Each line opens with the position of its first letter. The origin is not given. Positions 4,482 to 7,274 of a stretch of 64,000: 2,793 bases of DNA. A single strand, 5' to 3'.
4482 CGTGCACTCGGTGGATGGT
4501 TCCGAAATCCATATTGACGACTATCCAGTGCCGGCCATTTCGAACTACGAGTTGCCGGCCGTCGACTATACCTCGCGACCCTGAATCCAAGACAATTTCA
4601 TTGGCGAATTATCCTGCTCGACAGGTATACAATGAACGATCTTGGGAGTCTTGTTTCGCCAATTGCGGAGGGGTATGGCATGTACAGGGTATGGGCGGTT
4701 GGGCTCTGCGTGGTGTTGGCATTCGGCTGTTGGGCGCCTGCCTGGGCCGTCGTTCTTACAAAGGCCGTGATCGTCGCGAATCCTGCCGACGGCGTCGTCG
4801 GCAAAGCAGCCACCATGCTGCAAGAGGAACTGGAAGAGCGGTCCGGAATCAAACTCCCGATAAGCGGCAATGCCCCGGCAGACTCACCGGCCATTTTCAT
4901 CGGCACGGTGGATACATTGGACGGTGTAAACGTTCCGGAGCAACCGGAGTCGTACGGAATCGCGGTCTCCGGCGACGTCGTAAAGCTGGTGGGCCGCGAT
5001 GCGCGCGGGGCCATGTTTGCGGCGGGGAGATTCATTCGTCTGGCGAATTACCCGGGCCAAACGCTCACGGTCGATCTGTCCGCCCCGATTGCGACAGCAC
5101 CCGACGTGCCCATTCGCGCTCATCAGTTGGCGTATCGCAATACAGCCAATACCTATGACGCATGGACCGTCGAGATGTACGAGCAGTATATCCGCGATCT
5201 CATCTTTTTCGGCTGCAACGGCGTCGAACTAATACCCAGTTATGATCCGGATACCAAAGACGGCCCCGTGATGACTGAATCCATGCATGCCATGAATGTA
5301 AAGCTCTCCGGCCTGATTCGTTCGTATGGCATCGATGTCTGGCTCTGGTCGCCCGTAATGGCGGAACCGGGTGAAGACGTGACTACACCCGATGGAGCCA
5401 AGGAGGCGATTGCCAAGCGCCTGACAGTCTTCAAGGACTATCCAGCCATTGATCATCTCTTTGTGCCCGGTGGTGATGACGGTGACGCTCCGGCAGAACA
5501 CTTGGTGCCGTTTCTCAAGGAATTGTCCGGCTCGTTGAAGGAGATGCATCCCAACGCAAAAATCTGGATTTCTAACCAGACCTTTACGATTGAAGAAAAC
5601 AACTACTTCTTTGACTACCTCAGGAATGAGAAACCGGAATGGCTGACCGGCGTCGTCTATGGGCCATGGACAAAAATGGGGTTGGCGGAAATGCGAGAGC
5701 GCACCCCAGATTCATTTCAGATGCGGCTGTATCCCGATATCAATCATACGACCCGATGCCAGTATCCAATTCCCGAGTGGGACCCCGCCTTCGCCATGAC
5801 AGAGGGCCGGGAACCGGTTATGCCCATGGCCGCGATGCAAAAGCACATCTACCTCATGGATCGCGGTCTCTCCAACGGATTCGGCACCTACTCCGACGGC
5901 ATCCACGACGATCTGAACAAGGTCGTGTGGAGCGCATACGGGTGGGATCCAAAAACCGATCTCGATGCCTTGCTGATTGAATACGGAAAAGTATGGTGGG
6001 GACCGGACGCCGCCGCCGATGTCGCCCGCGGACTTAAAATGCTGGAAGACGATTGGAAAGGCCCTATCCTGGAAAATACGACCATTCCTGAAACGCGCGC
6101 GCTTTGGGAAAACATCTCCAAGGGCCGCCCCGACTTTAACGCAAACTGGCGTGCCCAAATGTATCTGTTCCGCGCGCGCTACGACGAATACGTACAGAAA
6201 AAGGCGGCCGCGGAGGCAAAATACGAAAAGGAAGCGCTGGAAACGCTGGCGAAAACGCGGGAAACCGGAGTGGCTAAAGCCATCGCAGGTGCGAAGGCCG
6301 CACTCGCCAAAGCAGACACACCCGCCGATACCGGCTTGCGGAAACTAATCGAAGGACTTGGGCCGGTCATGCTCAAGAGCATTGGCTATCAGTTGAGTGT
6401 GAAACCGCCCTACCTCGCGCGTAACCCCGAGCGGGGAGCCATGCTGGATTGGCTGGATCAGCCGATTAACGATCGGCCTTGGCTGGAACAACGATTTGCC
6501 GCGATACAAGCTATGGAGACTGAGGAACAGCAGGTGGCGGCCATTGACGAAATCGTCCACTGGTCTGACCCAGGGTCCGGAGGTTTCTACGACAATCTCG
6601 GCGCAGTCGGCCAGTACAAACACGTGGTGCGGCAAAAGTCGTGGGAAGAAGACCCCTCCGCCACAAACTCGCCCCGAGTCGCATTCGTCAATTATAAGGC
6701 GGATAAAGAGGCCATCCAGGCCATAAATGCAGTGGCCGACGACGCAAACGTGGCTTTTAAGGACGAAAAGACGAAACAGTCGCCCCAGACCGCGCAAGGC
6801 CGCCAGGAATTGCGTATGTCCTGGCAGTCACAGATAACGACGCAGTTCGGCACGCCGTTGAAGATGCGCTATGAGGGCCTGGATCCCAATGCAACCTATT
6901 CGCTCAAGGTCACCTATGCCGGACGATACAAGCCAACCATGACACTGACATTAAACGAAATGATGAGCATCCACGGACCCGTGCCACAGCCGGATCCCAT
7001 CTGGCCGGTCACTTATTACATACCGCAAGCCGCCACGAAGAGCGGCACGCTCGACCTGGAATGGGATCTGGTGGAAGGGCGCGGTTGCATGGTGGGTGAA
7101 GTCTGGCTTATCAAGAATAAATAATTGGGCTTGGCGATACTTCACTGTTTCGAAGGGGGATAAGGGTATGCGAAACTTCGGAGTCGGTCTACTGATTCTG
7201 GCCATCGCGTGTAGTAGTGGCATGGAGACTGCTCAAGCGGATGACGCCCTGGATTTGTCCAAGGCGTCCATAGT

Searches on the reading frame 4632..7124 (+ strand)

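Call 56: search_protein_families(library=pfam, proteins=[window:4632-7124:+], max_evalue=0.001)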
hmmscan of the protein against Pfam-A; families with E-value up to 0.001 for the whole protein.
window:4632-7124:+ (830 aa): 1 family
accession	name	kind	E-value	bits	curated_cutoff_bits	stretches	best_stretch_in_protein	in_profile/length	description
PF02838.20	Glyco_hydro_20b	-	2.1e-05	25.7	26.1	1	42-131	20-101/124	Glycosyl hydrolase family 20, domain 2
